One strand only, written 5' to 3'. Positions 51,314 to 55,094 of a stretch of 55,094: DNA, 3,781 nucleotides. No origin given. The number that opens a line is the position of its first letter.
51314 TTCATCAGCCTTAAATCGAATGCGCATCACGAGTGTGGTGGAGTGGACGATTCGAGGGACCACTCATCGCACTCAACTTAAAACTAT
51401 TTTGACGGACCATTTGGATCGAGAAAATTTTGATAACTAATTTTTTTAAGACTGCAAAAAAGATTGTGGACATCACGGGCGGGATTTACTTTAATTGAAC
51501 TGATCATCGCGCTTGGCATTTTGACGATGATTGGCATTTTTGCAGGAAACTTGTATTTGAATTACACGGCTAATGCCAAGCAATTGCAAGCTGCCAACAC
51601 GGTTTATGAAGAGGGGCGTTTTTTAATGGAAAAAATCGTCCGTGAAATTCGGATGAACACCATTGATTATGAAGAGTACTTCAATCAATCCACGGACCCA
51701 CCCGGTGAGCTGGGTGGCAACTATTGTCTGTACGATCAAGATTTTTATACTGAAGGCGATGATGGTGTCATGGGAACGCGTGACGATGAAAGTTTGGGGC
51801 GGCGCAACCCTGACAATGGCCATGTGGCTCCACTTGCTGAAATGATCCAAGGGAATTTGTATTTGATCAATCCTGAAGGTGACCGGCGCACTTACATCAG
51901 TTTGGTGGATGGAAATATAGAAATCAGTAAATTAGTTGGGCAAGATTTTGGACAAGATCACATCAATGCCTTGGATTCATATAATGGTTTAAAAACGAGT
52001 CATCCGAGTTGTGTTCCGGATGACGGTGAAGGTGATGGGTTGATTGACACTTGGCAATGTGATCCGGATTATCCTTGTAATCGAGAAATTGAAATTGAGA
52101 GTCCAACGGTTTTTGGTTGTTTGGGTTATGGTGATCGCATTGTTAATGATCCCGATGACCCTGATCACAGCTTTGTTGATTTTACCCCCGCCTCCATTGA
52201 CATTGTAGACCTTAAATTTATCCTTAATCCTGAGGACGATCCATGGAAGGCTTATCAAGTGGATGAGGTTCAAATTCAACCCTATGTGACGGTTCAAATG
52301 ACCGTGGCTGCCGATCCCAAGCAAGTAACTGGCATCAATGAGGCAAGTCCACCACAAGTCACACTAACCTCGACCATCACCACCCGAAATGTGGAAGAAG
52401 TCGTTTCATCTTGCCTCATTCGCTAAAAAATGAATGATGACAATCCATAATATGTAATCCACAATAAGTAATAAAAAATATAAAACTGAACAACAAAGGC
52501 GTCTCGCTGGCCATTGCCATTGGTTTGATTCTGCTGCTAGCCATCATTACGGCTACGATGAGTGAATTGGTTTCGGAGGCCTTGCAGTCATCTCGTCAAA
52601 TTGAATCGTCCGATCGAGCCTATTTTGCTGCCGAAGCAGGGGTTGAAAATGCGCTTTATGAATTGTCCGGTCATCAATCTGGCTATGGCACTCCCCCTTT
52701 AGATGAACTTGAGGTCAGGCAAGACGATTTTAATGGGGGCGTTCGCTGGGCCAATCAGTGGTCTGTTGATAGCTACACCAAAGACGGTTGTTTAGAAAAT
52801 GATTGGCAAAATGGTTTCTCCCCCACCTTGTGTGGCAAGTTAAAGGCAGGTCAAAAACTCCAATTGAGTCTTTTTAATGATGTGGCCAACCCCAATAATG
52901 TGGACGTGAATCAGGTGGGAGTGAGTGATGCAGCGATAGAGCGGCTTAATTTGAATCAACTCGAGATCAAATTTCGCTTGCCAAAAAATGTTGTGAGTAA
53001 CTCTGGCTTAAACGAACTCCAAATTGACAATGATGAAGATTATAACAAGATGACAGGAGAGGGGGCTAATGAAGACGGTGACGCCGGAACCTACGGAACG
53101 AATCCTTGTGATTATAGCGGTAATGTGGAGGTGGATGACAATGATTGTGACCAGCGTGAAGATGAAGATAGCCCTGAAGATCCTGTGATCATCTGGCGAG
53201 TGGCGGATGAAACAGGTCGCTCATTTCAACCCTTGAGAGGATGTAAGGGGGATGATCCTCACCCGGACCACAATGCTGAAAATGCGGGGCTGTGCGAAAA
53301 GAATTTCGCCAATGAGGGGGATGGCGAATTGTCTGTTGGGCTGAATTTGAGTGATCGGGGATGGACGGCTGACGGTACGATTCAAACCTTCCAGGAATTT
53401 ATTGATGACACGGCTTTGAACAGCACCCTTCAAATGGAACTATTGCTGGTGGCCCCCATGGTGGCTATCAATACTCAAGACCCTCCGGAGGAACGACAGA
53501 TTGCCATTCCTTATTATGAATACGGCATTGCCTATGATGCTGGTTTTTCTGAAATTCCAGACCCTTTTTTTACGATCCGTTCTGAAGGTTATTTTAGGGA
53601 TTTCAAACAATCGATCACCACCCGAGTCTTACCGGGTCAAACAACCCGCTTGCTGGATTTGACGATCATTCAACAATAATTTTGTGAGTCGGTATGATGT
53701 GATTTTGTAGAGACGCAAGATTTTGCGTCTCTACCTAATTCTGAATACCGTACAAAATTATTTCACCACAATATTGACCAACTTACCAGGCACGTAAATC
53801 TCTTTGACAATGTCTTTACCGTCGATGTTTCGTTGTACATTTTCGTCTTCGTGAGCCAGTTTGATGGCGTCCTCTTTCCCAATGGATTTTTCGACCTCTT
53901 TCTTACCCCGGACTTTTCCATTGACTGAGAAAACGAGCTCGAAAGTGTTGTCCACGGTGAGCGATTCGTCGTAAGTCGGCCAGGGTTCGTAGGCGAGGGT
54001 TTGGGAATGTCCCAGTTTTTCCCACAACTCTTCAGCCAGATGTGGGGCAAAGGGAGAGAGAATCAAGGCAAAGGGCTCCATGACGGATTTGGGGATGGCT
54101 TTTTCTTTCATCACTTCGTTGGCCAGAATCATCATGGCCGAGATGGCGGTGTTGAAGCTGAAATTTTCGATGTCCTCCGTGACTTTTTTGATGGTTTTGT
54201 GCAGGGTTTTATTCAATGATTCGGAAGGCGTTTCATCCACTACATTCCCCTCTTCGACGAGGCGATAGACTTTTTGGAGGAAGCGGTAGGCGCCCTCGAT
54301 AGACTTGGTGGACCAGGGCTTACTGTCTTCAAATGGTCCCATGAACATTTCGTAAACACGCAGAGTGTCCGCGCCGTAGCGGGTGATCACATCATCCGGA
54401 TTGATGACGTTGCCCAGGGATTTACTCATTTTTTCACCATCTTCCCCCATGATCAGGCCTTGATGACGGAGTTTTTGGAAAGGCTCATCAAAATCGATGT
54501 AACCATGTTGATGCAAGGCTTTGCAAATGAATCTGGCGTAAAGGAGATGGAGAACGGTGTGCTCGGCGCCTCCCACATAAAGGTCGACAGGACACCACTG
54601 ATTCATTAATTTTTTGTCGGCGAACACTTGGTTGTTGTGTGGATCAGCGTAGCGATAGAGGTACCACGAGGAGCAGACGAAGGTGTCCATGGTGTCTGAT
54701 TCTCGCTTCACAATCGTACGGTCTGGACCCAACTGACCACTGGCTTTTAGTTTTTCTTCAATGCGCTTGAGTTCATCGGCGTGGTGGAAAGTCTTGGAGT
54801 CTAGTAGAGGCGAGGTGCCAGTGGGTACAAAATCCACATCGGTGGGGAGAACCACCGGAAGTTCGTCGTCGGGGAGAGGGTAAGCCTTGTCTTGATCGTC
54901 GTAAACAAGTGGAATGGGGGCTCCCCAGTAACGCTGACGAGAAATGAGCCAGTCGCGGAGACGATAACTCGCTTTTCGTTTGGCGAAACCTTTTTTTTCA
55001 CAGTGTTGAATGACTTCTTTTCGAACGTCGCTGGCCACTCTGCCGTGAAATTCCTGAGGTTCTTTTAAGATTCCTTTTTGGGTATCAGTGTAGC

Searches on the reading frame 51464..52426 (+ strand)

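Call 80: search_protein_families(library=pfam, proteins=[window:51464-52426:+], max_evalue=0.01)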
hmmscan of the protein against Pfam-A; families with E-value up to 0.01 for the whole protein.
window:51464-52426:+ (320 aa): 1 family
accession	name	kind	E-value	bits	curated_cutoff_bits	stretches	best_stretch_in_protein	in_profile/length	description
PF07963.17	N_methyl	-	1.1e-05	25.3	21.2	1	4-26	3-25/27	Prokaryotic N-terminal methylation motif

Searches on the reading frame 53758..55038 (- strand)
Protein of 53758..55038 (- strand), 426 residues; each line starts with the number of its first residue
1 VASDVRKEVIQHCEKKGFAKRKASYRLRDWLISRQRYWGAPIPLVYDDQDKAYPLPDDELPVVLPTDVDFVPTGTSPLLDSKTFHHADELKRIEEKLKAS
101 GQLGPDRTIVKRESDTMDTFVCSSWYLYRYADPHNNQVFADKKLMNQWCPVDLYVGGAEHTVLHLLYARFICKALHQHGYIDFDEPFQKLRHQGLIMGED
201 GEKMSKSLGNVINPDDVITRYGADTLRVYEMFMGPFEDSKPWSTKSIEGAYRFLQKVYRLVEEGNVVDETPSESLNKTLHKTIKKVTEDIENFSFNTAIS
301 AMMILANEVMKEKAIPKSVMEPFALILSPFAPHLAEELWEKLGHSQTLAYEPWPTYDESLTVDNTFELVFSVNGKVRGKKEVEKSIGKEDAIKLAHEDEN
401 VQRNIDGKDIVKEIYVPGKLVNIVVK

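Call 80: search_protein_families(library=pfam, proteins=[window:53758-55038:-], max_evalue=0.01)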
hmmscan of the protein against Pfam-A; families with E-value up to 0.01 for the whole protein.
window:53758-55038:- (426 aa): 5 families
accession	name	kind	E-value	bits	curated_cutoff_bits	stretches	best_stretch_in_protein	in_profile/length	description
PF00133.28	tRNA-synt_1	-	3.3e-25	89.1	22.7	1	27-229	228-401/414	tRNA synthetases class I (I, L, M and V)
PF08264.19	Anticodon_1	-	1.5e-22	80.5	25.1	1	277-386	6-142/148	Anticodon-binding domain of tRNA ligase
PF09334.17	tRNA-synt_1g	-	1.7e-07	30.8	20.1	1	199-243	323-367/391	tRNA synthetases class I (M)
PF01406.26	tRNA-synt_1e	-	1.2e-05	25.2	27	1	185-229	236-279/301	tRNA synthetases class I (C) catalytic domain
PF00579.31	tRNA-synt_1b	-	0.0015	18.3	21.1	1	164-217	163-213/292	tRNA synthetases class I (W and Y)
